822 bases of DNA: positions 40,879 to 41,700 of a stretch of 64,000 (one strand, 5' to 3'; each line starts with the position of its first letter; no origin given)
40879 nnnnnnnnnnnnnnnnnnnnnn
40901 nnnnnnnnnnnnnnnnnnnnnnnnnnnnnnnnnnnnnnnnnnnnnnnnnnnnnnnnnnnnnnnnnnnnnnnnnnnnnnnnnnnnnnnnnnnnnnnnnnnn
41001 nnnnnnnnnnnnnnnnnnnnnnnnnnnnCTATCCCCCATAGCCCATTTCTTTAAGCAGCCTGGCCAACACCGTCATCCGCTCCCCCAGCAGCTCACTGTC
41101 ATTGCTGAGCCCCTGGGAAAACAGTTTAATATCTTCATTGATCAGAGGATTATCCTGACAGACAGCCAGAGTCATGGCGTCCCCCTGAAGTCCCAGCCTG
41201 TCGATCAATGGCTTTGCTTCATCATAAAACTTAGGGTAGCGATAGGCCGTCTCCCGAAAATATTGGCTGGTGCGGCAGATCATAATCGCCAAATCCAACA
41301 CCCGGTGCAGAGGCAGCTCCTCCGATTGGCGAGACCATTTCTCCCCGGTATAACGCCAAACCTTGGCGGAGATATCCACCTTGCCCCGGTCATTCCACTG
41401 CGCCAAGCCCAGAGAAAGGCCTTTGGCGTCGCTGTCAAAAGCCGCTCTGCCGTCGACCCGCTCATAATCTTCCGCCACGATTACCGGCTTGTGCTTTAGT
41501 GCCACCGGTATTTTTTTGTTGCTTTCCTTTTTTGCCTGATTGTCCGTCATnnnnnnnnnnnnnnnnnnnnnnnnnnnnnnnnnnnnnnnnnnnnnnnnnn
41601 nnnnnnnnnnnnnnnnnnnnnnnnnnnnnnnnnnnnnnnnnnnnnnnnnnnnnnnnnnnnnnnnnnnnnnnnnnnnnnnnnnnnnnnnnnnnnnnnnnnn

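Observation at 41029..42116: Tightly regulated two-gene operon (stand-alone GIY-YIG protein plus 173-aa unknown) beside the R-M system: candidate novel defence or toxin module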

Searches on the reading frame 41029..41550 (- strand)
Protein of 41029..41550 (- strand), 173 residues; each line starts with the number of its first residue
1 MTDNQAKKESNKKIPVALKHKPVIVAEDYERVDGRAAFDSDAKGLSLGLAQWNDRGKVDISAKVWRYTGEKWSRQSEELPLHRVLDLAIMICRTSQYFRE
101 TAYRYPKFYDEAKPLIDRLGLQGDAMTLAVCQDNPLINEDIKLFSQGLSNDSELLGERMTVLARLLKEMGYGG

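Call 3: search_protein_families(library=pfam, proteins=[window:41029-41550:-], max_evalue=1)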
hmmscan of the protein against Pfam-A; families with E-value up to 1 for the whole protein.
window:41029-41550:- (173 aa): 2 families
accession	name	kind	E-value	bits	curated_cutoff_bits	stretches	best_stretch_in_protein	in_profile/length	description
PF20140.4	DUF6530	-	7.2e-81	270.1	23.7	1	13-171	2-159/159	Family of unknown function (DUF6530)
PF03275.19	GLF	-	0.19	11.9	26.3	1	66-107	5-46/203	UDP-galactopyranose mutase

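Call 4: search_protein_families(library=ncbifam, proteins=[window:41029-41550:-], max_evalue=1)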
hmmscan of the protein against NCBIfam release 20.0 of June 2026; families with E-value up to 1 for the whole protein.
window:41029-41550:- (173 aa): 0 families

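Call 5: search_protein_families(library=padloc, proteins=[window:41029-41550:-], max_evalue=1)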
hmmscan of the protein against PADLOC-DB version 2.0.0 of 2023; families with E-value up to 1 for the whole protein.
window:41029-41550:- (173 aa): 0 families

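Call 6: search_protein_families(library=phrogs, proteins=[window:41029-41550:-], max_evalue=1)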
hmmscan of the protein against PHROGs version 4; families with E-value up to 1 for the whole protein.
window:41029-41550:- (173 aa): 0 families

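Call 8: search_solved_structures(query=window:41029-41550:-, max_evalue=10, show_alignments=2)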
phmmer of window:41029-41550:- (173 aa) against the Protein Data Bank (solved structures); distinct sequences matched with E-value up to 10: 0.

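Call 10: find_homologous_proteins(query=window:41029-41550:-)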
Query window:41029-41550:- (173 aa): 6605 proteins with E <= 0.001 among 6709 candidates; the best 120 are listed.
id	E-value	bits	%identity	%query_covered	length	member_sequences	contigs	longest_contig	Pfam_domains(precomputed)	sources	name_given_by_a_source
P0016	1.4e-107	375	98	100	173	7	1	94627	PF20140.5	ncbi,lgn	-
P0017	4.2e-92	325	71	90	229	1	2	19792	PF20140.5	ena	-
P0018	3.5e-81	289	82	92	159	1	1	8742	PF20140.5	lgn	-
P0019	4.2e-81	289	76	99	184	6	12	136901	PF20140.5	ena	-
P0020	9.2e-81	288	82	92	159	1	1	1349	PF20140.5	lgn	-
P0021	1.6e-80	287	79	92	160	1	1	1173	PF20140.5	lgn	-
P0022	1.6e-80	287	77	92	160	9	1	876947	PF20140.5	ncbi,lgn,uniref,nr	ncbi:DUF6530 family protein [Marasmitruncus massiliensis]|uniref:DUF6530 family protein n=1 Tax=Mara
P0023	1.7e-80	287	81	92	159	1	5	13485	PF20140.5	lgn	-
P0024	4.1e-80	286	80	92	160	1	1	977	PF20140.5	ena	-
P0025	1.1e-79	284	79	92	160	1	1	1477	PF20140.5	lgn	-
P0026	1.1e-79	284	77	92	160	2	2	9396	PF20140.5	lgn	-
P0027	1.2e-79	284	79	94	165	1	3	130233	PF20140.5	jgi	jgi:hypothetical protein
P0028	2.0e-79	283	77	92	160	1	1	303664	PF20140.5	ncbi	ncbi:DUF6530 family protein [Oscillospiraceae bacterium PP1C4]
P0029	2.1e-79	283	77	92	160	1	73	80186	PF20140.5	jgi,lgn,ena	jgi:hypothetical protein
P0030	2.3e-79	283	77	92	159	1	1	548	PF20140.5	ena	-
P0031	2.6e-79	283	78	92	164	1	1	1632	PF20140.5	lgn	-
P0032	2.8e-79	283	79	92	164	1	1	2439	PF20140.5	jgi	jgi:hypothetical protein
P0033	2.8e-79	283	80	92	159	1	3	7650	PF20140.5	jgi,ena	-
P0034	2.9e-79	283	77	92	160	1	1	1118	PF20140.5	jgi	-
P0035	2.9e-79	283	78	92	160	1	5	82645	PF20140.5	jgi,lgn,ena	-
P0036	2.9e-79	283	77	92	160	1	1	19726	PF20140.5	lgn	-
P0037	3.0e-79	283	78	92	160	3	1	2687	PF20140.5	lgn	-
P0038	3.3e-79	283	79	92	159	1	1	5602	PF20140.5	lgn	-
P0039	4.0e-79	282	77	92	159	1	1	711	PF20140.5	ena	-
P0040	4.2e-79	282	79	92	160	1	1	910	PF20140.5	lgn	-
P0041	4.3e-79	282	79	92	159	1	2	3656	PF20140.5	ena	-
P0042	4.6e-79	282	79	92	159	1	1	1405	PF20140.5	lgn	-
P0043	5.4e-79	282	79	92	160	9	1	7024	PF20140.5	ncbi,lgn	-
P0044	5.5e-79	282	80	92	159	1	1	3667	PF20140.5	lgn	-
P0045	5.5e-79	282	77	92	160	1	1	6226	PF20140.5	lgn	-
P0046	5.6e-79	282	77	92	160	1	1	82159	PF20140.5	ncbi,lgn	ncbi:MAG: DUF6530 family protein [Candidatus Wallacebacter cryptica]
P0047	5.9e-79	282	79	92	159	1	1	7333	PF20140.5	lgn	-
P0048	7.6e-79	281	77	92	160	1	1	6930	PF20140.5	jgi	jgi:hypothetical protein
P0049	7.7e-79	281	77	92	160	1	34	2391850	PF20140.5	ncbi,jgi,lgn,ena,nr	ncbi:MAG TPA: hypothetical protein GX019_01550 [Firmicutes bacterium]|nr:hypothetical protein [Bacil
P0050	7.8e-79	281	79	92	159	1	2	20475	PF20140.5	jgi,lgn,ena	-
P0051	8.4e-79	281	79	92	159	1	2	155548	PF20140.5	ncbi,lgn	-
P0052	9.1e-79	281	79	92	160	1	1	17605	PF20140.5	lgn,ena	-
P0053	1.0e-78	281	79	92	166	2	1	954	PF20140.5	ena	-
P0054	1.0e-78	281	78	92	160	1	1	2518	PF20140.5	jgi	-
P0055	1.0e-78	281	80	92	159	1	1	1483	PF20140.5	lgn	-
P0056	1.1e-78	281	78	92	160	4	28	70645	PF20140.5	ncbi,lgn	-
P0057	1.1e-78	281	77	92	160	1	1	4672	PF20140.5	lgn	-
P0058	1.1e-78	281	79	92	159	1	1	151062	PF20140.5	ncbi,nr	ncbi:MAG: DUF6530 family protein [Desulfotomaculaceae bacterium]|nr:DUF6530 family protein [Desulfot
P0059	1.1e-78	281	77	92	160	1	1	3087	PF20140.5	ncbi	ncbi:MAG TPA: DUF6530 family protein [Clostridia bacterium]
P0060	1.1e-78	281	80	92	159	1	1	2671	PF20140.5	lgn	-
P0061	1.1e-78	281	77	92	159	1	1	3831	PF20140.5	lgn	-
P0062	1.2e-78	281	80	92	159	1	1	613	PF20140.5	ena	-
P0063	1.2e-78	281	80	92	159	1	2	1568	PF20140.5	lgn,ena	-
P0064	1.2e-78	281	79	92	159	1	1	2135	PF20140.5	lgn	-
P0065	1.4e-78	281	79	92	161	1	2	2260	PF20140.5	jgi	-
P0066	1.4e-78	281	79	92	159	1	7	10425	PF20140.5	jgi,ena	-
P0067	1.5e-78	280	77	92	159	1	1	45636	PF20140.5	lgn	-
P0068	1.6e-78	280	77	94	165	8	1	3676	PF20140.5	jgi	-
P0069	1.6e-78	280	79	92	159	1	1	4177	PF20140.5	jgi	jgi:hypothetical protein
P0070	1.6e-78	280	79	92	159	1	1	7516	PF20140.5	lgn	-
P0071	1.6e-78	280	80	92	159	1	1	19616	PF20140.5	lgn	-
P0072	2.0e-78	280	79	92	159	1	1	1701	PF20140.5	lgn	-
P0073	2.0e-78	280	77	92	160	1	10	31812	PF20140.5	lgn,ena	-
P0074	2.1e-78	280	79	92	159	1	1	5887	PF20140.5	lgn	-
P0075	2.2e-78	280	79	92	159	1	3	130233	PF20140.5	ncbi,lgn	-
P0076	2.3e-78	280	79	92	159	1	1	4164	PF20140.5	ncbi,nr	ncbi:MAG TPA: DUF6530 family protein [Syntrophomonas sp.]|nr:DUF6530 family protein [Syntrophomonas 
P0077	2.3e-78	280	80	92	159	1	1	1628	PF20140.5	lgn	-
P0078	2.4e-78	280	79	92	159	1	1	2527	PF20140.5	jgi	jgi:hypothetical protein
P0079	2.6e-78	280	79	92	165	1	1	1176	PF20140.5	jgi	jgi:hypothetical protein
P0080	3.1e-78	279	79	92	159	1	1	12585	PF20140.5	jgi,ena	-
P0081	3.1e-78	279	79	92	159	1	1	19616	PF20140.5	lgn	-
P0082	3.2e-78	279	78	92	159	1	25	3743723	PF20140.5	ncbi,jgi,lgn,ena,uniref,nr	ncbi:hypothetical protein EQM13_06000 [Acidilutibacter cellobiosedens]|jgi:hypothetical protein|unir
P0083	3.4e-78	279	76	92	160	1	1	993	PF20140.5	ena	-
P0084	3.5e-78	279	80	92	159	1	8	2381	PF20140.5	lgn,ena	-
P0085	3.8e-78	279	78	92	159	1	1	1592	PF20140.5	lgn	-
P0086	3.8e-78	279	79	92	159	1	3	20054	PF20140.5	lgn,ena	-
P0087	3.8e-78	279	79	92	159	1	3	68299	PF20140.5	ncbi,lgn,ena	-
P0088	3.9e-78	279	77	92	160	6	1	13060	PF20140.5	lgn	-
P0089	3.9e-78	279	79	92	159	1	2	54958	PF20140.5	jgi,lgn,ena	-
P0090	3.9e-78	279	79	92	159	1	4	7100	PF20140.5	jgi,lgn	jgi:hypothetical protein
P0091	4.0e-78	279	77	92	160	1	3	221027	PF20140.5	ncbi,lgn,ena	-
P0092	4.3e-78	279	79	92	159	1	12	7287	PF20140.5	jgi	jgi:hypothetical protein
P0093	4.3e-78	279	79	92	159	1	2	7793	PF20140.5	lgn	-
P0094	4.4e-78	279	79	92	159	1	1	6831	PF20140.5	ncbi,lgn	-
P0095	4.4e-78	279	79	92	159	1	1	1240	PF20140.5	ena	-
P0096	4.4e-78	279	77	92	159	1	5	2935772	PF20140.5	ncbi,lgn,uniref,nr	ncbi:MAG: hypothetical protein FNP40_11505 [Dehalobacter sp. 4CP]|uniref:DUF6530 family protein n=1 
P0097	4.4e-78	279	77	91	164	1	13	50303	PF20140.5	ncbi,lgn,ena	-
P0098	5.3e-78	279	79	92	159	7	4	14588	PF20140.5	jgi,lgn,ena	-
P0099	5.3e-78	279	77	92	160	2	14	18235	PF20140.5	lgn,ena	-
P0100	5.3e-78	279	79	92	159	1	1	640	PF20140.5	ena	-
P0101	5.5e-78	279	76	92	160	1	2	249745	PF20140.5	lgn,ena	-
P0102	5.6e-78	279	77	92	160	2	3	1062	PF20140.5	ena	-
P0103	6.1e-78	278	79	92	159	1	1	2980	PF20140.5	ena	-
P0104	6.2e-78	278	79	92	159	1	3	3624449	PF20140.5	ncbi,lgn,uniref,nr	ncbi:hypothetical protein Desdi_0877 [Desulfitobacterium dichloroeliminans LMG P-21439]|uniref:Uncha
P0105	7.0e-78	278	77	92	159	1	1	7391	PF20140.5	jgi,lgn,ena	-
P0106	7.2e-78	278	79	92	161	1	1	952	PF20140.5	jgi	-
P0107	7.3e-78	278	76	92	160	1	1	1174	PF20140.5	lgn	-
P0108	7.3e-78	278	79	92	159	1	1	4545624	PF20140.5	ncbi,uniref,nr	ncbi:hypothetical protein Dtox_2165 [Desulfofarcimen acetoxidans DSM 771]|uniref:Uncharacterized pro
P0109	7.3e-78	278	79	92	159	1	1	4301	PF20140.5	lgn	-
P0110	7.4e-78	278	77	92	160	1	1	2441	PF20140.5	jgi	jgi:hypothetical protein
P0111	7.5e-78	278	78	92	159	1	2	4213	PF20140.5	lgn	-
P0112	8.2e-78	278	79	92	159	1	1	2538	PF20140.5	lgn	-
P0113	8.2e-78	278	78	92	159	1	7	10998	PF20140.5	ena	-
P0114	8.2e-78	278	79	92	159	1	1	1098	PF20140.5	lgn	-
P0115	8.3e-78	278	77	93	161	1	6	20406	PF20140.5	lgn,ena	-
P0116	8.5e-78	278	79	92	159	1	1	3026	PF20140.5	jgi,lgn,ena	-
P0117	8.5e-78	278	77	91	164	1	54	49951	PF20140.5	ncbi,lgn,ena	-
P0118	8.5e-78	278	77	91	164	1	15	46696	PF20140.5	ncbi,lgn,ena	-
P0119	8.6e-78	278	77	92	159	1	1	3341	PF20140.5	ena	-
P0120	8.7e-78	278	76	92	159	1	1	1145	PF20140.5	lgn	-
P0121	8.8e-78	278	77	95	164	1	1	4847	PF20140.5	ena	-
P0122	8.9e-78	278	75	92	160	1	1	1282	PF20140.5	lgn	-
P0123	9.3e-78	278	76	92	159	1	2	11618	PF20140.5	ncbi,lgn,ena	-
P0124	1.0e-77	278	78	92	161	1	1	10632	PF20140.5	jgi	jgi:hypothetical protein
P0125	1.0e-77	278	74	92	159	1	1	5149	PF20140.5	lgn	-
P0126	1.0e-77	278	77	92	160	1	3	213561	PF20140.5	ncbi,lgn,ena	-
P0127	1.0e-77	278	77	92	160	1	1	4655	PF20140.5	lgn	-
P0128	1.1e-77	278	77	92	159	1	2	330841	PF20140.5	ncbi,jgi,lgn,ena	-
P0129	1.1e-77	278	77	92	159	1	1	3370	PF20140.5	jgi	-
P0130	1.1e-77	278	77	92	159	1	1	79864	PF20140.5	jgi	-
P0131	1.1e-77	278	79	92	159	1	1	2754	PF20140.5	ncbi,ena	-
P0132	1.1e-77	278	78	92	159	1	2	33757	PF20140.5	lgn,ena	-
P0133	1.1e-77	278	78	92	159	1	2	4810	PF20140.5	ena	-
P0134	1.1e-77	278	77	92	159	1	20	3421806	PF20140.5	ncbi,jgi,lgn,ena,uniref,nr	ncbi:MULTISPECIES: DUF6530 family protein [Dehalobacter]|jgi:hypothetical protein|uniref:Uncharacter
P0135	1.1e-77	278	79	92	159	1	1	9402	PF20140.5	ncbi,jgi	jgi:hypothetical protein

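Call 17: find_related_loci(query=window:41029-41550:-, collection=genome_contigs, flank=4000)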
Query window:41029-41550:- (173 aa) in genome_contigs; peptide patterns used: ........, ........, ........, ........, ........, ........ (x = any residue, [..] = any of these).
600 stretches matched a pattern (row limit reached: there are more); 556 encode a relative of the query (tblastn E <= 1e-3); the best 80 are kept; 80 distinct loci.
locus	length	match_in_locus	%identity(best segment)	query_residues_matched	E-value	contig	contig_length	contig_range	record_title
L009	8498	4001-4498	75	6-171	3e-86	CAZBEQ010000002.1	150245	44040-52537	MAG TPA_asm: uncultured Oscillospiraceae bacterium isolate SRP192927_co3_788 genome assembly, contig: NODE_90_length_150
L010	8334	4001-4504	74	4-171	5e-86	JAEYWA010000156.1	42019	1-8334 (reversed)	MAG: Bacillota bacterium isolate OH_CBlB_248 k127_658721, whole genome shotgun sequence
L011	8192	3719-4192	79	13-171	2e-85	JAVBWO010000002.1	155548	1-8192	MAG: Bacillota bacterium isolate ZNE14_Bin80 all_Scaff000893, whole genome shotgun sequence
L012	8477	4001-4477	77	13-171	5e-85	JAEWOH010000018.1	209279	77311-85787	MAG: Bacillota bacterium isolate OH_SBlB_54 k127_392875, whole genome shotgun sequence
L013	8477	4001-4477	77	13-171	5e-85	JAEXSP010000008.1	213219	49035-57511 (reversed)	MAG: Bacillota bacterium isolate OH_HBrB_311 k127_1326046, whole genome shotgun sequence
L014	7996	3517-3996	78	11-171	6e-85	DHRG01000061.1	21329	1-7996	MAG TPA_asm: Peptococcaceae bacterium UBA5318 UBA5318_contig_6649, whole genome shotgun sequence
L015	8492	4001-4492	75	8-171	5e-85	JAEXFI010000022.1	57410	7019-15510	MAG: Bacillota bacterium isolate OH_HBB_241 k127_807751, whole genome shotgun sequence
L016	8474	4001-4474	77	13-171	1e-84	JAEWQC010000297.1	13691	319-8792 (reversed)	MAG: Bacillota bacterium isolate OH_SBrB_125 k127_319799, whole genome shotgun sequence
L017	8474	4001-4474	77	13-171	2e-84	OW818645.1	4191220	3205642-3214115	metagenome genome assembly, chromosome: 1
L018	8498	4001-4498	74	6-171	1e-84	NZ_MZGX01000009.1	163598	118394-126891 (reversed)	Ruminiclostridium hungatei strain DSM 14427 CLHUN_contig000009, whole genome shotgun sequence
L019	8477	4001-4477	76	13-171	2e-84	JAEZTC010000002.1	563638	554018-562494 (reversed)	MAG: Bacillota bacterium isolate OH_PDB_31 k127_1398541, whole genome shotgun sequence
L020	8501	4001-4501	73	4-171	4e-84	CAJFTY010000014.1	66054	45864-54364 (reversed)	Candidatus Metaruminococcus caecorum isolate Coassembly_mag_161 genome assembly, contig: MAGpy_11413_min2k_bin_161_fak87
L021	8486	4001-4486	75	10-171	5e-84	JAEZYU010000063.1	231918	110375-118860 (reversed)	MAG: Bacillota bacterium isolate OH_PFB_25 k127_17402, whole genome shotgun sequence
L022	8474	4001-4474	77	13-171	4e-84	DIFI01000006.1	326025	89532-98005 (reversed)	MAG TPA_asm: Peptococcaceae bacterium UBA5752 UBA5752_contig_3006, whole genome shotgun sequence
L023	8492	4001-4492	76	7-171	7e-84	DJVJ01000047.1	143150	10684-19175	MAG TPA_asm: Bacillales bacterium UBA6259 UBA6259_contig_36114, whole genome shotgun sequence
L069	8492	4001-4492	73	7-171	2e-82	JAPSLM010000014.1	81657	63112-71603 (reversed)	MAG: Paenibacillus sp. isolate RH59_bin.030 NODE_293_length_81657_cov_152.046510, whole genome shotgun sequence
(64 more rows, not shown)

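Call 39: predict_structure(alignment_id=A3)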
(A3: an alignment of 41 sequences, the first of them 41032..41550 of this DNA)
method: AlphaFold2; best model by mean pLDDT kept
length: 173 residues; sequences in the alignment: 41
mean_pLDDT: 53.1   pTM: 0.41
mean pLDDT of the five models: 53.1, 48.4, 40.2, 40.1, 39.9
residues with pLDDT >= 90: 0; 70-90: 11; 50-70: 89; < 50: 73
segments of 3 or more residues with pLDDT < 50: 2-40, 44-47, 49-53, 56-59, 115-132
pLDDT, mean of each block of 10 residues (from residue 1): 42 40 40 40 48 47 60 57 60 66 66 51 37 52 58 68 72 50
secondary structure, 60 per line:
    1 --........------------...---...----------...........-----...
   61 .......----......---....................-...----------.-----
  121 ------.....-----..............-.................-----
elements in order: H3-10 E23-25 E42-52 E58-67 E72-77 H81-100 H128-131 H137-150 H152-168

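Call 41: search_protein_representatives(protein=window:41029-41550:-)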
Query: 173 residues. Proteins with E-value up to 0.001 (for the whole library): 505; up to 1e-10: 293; up to 1e-30: 30. The best 150 are listed.
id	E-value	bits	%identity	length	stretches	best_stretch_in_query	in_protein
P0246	9.5e-59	214.4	70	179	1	14-147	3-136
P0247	4.9e-56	205.5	77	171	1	13-128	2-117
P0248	1.0e-55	204.5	77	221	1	13-128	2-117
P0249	8.8e-53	194.9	60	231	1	13-168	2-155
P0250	4.8e-51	189.3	59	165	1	9-171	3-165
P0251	1.8e-50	187.4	76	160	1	13-124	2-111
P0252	3.0e-46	173.7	63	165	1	46-172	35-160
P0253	3.3e-45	170.3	51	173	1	12-171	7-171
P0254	1.9e-40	154.8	46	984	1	10-168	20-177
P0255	5.0e-39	150.2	69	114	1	58-171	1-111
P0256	8.5e-38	146.2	81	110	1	13-92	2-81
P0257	1.0e-37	145.9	56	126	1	13-134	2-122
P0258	1.4e-37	145.5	53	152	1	13-167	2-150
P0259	4.3e-37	143.9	78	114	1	14-98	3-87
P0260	1.0e-36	142.7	83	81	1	14-90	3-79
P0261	1.1e-36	142.6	45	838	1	9-168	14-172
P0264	3.5e-36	140.9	42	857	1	8-168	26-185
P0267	6.9e-36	140.0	43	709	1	6-168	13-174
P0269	3.1e-34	134.6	51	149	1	21-171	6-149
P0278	3.0e-30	121.6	43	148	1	19-171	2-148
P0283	1.7e-29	119.2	40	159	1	18-171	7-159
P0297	8.8e-26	107.1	47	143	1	22-171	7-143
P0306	1.4e-24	103.2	37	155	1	21-169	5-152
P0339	2.8e-20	89.2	61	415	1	13-92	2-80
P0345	2.3e-19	86.2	51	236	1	11-107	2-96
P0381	2.8e-17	79.4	39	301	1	60-169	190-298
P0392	8.1e-17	77.9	59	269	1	11-94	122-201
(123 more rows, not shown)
